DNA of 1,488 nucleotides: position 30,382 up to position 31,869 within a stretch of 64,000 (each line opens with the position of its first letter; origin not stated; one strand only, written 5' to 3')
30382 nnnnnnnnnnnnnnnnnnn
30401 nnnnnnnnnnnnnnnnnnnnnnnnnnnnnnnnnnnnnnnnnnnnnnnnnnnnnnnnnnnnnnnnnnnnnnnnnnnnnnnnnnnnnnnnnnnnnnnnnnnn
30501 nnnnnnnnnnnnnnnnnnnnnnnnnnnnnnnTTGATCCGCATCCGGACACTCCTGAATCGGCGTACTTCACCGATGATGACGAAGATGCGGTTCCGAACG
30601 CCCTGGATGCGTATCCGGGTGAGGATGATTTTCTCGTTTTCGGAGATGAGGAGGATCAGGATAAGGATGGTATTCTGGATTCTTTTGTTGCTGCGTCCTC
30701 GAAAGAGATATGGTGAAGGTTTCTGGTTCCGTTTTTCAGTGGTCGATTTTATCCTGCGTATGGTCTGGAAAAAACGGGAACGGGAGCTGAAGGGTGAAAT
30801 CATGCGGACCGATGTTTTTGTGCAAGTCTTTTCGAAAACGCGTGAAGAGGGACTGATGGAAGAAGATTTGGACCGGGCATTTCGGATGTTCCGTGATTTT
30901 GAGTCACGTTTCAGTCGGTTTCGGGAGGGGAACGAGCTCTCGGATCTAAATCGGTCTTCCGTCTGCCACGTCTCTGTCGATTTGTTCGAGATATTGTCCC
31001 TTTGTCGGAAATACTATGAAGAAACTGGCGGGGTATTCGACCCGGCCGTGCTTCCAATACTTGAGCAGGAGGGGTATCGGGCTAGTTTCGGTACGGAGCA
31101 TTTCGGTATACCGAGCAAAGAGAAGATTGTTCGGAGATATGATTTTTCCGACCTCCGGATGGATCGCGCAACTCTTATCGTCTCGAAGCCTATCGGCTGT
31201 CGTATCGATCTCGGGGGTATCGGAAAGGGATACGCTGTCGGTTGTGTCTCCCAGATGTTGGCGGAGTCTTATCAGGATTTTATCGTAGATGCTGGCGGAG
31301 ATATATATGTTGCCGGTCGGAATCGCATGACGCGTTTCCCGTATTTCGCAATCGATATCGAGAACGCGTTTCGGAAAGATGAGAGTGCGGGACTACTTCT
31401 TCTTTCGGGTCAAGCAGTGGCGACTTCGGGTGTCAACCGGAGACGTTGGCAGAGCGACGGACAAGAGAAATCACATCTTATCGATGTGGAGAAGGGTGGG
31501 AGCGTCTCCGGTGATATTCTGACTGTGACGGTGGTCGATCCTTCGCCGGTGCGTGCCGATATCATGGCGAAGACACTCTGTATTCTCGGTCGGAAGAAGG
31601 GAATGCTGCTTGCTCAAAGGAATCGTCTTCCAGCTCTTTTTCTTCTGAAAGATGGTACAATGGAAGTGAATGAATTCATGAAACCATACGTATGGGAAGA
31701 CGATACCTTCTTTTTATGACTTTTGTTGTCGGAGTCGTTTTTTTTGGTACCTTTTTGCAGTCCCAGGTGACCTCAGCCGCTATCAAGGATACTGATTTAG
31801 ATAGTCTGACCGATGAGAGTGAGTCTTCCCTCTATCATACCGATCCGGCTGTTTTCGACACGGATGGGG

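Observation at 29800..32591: ApbE flavin transferase next to a ferric-reductase-type di-heme membrane protein and Ca-binding, acidic membrane-anchored proteins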

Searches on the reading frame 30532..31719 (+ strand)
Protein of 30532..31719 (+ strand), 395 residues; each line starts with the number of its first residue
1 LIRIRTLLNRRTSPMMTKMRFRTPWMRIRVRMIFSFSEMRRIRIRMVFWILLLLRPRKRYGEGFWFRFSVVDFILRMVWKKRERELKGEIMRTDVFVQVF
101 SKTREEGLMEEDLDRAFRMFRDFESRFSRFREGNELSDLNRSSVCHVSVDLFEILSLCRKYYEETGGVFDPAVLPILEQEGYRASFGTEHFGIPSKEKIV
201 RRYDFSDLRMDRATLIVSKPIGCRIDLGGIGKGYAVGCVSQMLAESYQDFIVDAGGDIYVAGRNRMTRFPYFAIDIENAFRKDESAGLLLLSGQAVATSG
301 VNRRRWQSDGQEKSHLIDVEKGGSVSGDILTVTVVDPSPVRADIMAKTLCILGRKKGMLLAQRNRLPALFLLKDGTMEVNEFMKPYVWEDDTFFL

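Call 3: search_protein_families(library=pfam, proteins=[window:30532-31719:+], max_evalue=0.01)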
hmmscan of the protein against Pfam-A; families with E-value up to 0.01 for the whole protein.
window:30532-31719:+ (395 aa): 1 family
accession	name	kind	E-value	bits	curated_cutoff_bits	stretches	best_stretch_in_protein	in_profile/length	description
PF02424.20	ApbE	-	1.4e-51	176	25.6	1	91-370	1-266/266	ApbE family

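Call 28: search_solved_structures(query=window:30757-31719:+, max_evalue=0.001, show_alignments=2)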
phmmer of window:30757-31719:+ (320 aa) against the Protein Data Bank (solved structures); distinct sequences matched with E-value up to 0.001: 13.
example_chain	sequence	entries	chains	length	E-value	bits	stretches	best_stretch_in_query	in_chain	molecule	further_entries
6nxi_A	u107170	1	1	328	5.5e-23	84.9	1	35-303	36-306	FAD:protein FMN transferase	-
5mgy_H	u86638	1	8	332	1.5e-22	83.5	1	48-304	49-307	FAD:protein FMN transferase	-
6nxj_A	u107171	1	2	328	1.4e-21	80.3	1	35-303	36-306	FAD:protein FMN transferase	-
1vrm_A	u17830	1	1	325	5.9e-19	71.7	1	67-309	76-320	hypothetical protein TM1553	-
7esa_A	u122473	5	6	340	2.8e-18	69.4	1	16-301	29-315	FAD:protein FMN transferase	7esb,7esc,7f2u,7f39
4xdt_A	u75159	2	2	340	1.6e-16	63.7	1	16-302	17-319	FAD:protein FMN transferase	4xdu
3pnd_A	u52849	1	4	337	2.9e-16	62.8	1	71-301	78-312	Thiamine biosynthesis lipoprotein ApbE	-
4xgw_A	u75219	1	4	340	6.2e-16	61.7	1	68-302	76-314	FAD:protein FMN transferase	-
4ifu_A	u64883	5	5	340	1.1e-15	60.9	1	16-302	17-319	FAD:protein FMN transferase | Thiamine biosynthesis lipoprotein ApbE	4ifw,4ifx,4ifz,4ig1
7mgt_A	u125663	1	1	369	1.4e-15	60.5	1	16-302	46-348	FAD:protein FMN transferase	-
2o18_A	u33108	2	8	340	2.2e-15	59.9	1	68-302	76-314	Thiamine biosynthesis lipoprotein apbE | FAD:protein FMN transferase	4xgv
4xgx_A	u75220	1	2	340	3.1e-15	59.4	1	69-302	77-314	FAD:protein FMN transferase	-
4xdr_A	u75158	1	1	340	1.4e-14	57.3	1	16-302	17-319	FAD:protein FMN transferase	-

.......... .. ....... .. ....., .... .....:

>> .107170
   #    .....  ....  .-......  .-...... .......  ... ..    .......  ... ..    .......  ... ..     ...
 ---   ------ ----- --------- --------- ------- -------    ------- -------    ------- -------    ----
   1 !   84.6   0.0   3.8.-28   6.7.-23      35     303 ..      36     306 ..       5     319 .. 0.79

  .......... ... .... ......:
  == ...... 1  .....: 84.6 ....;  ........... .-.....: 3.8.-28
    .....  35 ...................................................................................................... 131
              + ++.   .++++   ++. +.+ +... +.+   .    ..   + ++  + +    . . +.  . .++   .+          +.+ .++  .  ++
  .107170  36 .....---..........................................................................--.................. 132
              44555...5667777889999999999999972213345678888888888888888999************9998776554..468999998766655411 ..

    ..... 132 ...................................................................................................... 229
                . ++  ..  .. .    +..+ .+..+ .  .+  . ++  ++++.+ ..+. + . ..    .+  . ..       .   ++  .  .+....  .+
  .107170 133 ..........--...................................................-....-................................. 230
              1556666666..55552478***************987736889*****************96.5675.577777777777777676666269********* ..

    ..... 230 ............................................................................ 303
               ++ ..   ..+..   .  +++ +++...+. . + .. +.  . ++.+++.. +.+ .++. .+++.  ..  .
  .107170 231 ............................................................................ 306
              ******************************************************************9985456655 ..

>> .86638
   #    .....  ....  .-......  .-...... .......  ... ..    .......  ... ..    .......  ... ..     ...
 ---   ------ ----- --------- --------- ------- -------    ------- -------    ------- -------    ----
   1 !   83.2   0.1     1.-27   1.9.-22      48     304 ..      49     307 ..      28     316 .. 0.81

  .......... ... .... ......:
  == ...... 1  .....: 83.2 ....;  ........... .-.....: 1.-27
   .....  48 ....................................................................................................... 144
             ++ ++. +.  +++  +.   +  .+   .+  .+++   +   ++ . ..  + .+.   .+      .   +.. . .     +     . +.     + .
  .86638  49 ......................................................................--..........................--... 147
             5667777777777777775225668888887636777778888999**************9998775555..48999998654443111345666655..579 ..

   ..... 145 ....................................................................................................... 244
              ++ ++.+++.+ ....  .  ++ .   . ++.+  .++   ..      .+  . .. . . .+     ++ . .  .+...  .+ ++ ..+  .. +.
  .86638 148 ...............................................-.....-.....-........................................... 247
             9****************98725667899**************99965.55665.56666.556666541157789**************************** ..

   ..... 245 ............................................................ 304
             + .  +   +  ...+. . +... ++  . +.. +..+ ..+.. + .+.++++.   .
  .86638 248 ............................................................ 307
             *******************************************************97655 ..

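Call 57: search_protein_families(library=ncbifam, proteins=[window:30760-31719:+], max_evalue=0.001)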
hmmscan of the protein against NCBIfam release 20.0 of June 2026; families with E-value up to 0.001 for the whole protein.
window:30760-31719:+ (319 aa): 1 family
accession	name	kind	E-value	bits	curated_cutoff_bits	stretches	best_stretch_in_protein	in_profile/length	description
NF007774.0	PRK10461.1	equivalog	5.5e-18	65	498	1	9-309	36-340/351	FAD:protein FMN transferase ApbE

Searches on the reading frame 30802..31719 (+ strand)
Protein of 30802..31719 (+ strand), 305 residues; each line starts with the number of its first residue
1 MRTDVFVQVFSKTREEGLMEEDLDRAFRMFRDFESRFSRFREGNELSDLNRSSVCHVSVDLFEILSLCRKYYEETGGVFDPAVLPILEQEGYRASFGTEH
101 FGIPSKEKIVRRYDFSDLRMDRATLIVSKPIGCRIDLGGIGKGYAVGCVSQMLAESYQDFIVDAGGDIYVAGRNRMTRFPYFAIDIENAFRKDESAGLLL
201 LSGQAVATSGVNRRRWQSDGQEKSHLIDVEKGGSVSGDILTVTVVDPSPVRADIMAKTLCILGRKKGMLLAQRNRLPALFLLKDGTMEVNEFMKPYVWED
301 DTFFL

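Call 25: find_homologous_proteins(query=window:30802-31719:+)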
Query window:30802-31719:+ (305 aa): 2797 proteins with E <= 0.001 among 4417 candidates; the best 120 are listed.
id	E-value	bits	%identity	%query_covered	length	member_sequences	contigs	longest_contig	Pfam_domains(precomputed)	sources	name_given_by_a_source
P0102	1.3e-193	660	97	100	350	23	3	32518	PF02424.21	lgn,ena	-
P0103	8.6e-145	500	74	100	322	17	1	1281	PF02424.21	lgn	-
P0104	7.9e-141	487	72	100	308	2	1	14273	PF02424.21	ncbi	-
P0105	2.0e-139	482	70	99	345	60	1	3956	PF02424.21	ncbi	-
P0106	5.3e-135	467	68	99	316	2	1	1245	PF02424.21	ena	-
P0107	5.5e-133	461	68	98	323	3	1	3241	PF02424.21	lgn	-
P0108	1.1e-128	447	66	99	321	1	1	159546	PF02424.21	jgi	-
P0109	4.7e-127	441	67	98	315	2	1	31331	PF02424.21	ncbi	-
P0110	3.5e-123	429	64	98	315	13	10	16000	PF02424.21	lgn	-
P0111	2.4e-122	426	64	98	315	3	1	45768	PF02424.21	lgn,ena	-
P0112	7.8e-122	424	62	98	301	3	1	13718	PF02424.21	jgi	jgi:thiamine biosynthesis lipoprotein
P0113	1.2e-113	397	61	98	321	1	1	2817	PF02424.21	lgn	-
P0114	3.9e-111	389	59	99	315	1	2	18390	PF02424.21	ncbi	-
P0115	5.7e-108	379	57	99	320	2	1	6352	PF02424.21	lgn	-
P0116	9.2e-107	375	57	99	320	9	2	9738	PF02424.21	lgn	-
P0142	3.0e-78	281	47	98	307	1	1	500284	PF02424.21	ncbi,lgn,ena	-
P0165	7.0e-74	267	46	98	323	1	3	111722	PF02424.21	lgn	-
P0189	1.6e-69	253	44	98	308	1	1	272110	PF02424.21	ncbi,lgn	-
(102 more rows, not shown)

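Call 63: find_encoding_contigs(protein=P0142, flank=6000, max_places=1)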
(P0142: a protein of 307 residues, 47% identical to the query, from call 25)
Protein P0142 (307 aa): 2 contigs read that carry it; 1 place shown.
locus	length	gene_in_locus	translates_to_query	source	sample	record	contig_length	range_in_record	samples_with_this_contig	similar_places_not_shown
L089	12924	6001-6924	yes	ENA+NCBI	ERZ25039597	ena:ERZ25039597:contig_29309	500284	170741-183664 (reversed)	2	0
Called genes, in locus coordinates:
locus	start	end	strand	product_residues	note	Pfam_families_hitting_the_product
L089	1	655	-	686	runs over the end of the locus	PF04851:ResIII, PF17757:UvrB_inter, PF27431:UvrB_3rd, PF00271:Helicase_C, PF12344:UvrB, PF02151:UVR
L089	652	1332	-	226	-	PF09335:VTT_dom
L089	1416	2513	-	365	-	PF04851:ResIII, PF00270:DEAD, PF00271:Helicase_C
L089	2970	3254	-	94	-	PF01863:YgjP-like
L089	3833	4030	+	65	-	-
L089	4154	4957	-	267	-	PF13529:Peptidase_C39_2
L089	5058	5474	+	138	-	-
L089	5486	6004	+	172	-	-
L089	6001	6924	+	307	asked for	PF02424:ApbE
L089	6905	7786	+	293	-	PF18884:TSP3_bac, PF01794:Ferric_reduct (weak)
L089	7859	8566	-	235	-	PF13353:Fer4_12 (weak), PF04055:Radical_SAM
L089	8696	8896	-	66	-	PF13597:NRDD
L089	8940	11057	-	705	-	PF03477:ATP-cone, PF13597:NRDD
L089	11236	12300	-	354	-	PF00989:PAS (weak), PF13426:PAS_9 (weak), PF04542:Sigma70_r2, PF04545:Sigma70_r4 (weak), PF08281:Sigma70_r4_2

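Call 64: find_encoding_contigs(protein=P0189, flank=6000, max_places=1)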
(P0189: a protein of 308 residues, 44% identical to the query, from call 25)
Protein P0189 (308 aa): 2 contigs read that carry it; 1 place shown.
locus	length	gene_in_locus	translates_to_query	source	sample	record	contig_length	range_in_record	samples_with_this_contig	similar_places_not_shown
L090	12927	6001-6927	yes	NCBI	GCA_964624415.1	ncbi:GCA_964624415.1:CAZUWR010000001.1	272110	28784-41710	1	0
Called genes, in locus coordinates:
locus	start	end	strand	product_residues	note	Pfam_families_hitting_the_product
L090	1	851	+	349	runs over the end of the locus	PF00512:HisKA, PF02518:HATPase_c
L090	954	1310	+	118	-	PF18914:DUF5666 (weak)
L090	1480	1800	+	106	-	PF00886:Ribosomal_S16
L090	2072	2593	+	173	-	PF00466:Ribosomal_L10, PF27436:RL10_C (weak)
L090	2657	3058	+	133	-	PF16320:Ribosomal_L12_N, PF00542:Ribosomal_L12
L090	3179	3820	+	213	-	PF09335:VTT_dom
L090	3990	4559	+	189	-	PF04542:Sigma70_r2, PF08281:Sigma70_r4_2, PF04545:Sigma70_r4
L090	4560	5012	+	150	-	-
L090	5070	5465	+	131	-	-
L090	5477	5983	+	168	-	-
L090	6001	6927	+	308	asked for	PF02424:ApbE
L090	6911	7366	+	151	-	PF18884:TSP3_bac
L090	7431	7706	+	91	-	PF11127:YgaP-like_TM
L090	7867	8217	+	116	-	PF04828:GFA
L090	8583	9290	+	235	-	-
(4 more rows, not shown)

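Call 65: find_encoding_contigs(protein=P0165, flank=6000, max_places=1)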
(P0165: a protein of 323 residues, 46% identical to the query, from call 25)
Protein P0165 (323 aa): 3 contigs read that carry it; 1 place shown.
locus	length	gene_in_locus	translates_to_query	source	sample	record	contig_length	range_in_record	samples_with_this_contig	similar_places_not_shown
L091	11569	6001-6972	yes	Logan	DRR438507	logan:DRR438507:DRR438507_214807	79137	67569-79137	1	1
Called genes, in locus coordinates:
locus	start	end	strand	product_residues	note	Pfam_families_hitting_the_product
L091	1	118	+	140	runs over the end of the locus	PF01807:Zn_ribbon_DnaG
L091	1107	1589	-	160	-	PF00583:Acetyltransf_1, PF13673:Acetyltransf_10, PF13508:Acetyltransf_7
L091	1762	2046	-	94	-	-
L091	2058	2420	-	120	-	-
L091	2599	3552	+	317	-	PF06691:DUF1189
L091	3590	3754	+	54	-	-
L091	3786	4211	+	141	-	PF08818:DUF1801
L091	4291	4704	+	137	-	-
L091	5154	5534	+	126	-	-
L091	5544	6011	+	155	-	-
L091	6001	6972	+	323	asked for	PF02424:ApbE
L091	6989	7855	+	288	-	PF01794:Ferric_reduct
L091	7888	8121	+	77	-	PF11127:YgaP-like_TM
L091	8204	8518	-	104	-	-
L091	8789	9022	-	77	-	-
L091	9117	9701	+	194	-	PF03193:RsgA_GTPase (faint), PF01926:MMR_HSR1, PF02421:FeoB_N, PF00009:GTP_EFTU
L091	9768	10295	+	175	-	-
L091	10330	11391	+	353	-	PF13462:Thioredoxin_4, PF01323:DSBA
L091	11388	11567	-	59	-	?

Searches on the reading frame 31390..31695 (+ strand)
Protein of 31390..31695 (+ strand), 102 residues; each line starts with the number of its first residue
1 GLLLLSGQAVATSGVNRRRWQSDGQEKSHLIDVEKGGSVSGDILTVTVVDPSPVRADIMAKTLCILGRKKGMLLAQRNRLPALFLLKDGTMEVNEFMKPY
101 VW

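Call 99: search_solved_structures(query=window:31390-31695:+, max_evalue=0.01, show_alignments=5)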
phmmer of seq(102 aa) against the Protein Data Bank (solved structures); distinct sequences matched with E-value up to 0.01: 12.
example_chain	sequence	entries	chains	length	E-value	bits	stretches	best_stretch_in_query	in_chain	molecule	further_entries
5mgy_H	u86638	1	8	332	7e-15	58.4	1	4-92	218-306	FAD:protein FMN transferase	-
6nxi_A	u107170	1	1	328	4e-13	52.7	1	8-92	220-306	FAD:protein FMN transferase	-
6nxj_A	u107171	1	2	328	1.1e-11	48.1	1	8-92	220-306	FAD:protein FMN transferase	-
3pnd_A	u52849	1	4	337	7e-10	42.3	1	5-90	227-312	Thiamine biosynthesis lipoprotein ApbE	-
4xgx_A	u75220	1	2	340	1.6e-09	41.2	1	5-90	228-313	FAD:protein FMN transferase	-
2o18_A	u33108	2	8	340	1.6e-09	41.2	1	5-90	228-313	Thiamine biosynthesis lipoprotein apbE | FAD:protein FMN transferase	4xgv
4xgw_A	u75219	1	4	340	1.6e-09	41.2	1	5-90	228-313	FAD:protein FMN transferase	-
4ifu_A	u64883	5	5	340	7.7e-05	26.2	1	9-90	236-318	FAD:protein FMN transferase | Thiamine biosynthesis lipoprotein ApbE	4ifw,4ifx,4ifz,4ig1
4xdt_A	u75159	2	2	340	7.9e-05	26.1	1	9-90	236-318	FAD:protein FMN transferase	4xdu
7mgt_A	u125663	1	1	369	9.1e-05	25.9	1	9-90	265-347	FAD:protein FMN transferase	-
7esa_A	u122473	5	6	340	0.00078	22.9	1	5-89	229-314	FAD:protein FMN transferase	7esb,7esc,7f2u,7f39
4xdr_A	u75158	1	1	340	0.001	22.5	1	9-90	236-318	FAD:protein FMN transferase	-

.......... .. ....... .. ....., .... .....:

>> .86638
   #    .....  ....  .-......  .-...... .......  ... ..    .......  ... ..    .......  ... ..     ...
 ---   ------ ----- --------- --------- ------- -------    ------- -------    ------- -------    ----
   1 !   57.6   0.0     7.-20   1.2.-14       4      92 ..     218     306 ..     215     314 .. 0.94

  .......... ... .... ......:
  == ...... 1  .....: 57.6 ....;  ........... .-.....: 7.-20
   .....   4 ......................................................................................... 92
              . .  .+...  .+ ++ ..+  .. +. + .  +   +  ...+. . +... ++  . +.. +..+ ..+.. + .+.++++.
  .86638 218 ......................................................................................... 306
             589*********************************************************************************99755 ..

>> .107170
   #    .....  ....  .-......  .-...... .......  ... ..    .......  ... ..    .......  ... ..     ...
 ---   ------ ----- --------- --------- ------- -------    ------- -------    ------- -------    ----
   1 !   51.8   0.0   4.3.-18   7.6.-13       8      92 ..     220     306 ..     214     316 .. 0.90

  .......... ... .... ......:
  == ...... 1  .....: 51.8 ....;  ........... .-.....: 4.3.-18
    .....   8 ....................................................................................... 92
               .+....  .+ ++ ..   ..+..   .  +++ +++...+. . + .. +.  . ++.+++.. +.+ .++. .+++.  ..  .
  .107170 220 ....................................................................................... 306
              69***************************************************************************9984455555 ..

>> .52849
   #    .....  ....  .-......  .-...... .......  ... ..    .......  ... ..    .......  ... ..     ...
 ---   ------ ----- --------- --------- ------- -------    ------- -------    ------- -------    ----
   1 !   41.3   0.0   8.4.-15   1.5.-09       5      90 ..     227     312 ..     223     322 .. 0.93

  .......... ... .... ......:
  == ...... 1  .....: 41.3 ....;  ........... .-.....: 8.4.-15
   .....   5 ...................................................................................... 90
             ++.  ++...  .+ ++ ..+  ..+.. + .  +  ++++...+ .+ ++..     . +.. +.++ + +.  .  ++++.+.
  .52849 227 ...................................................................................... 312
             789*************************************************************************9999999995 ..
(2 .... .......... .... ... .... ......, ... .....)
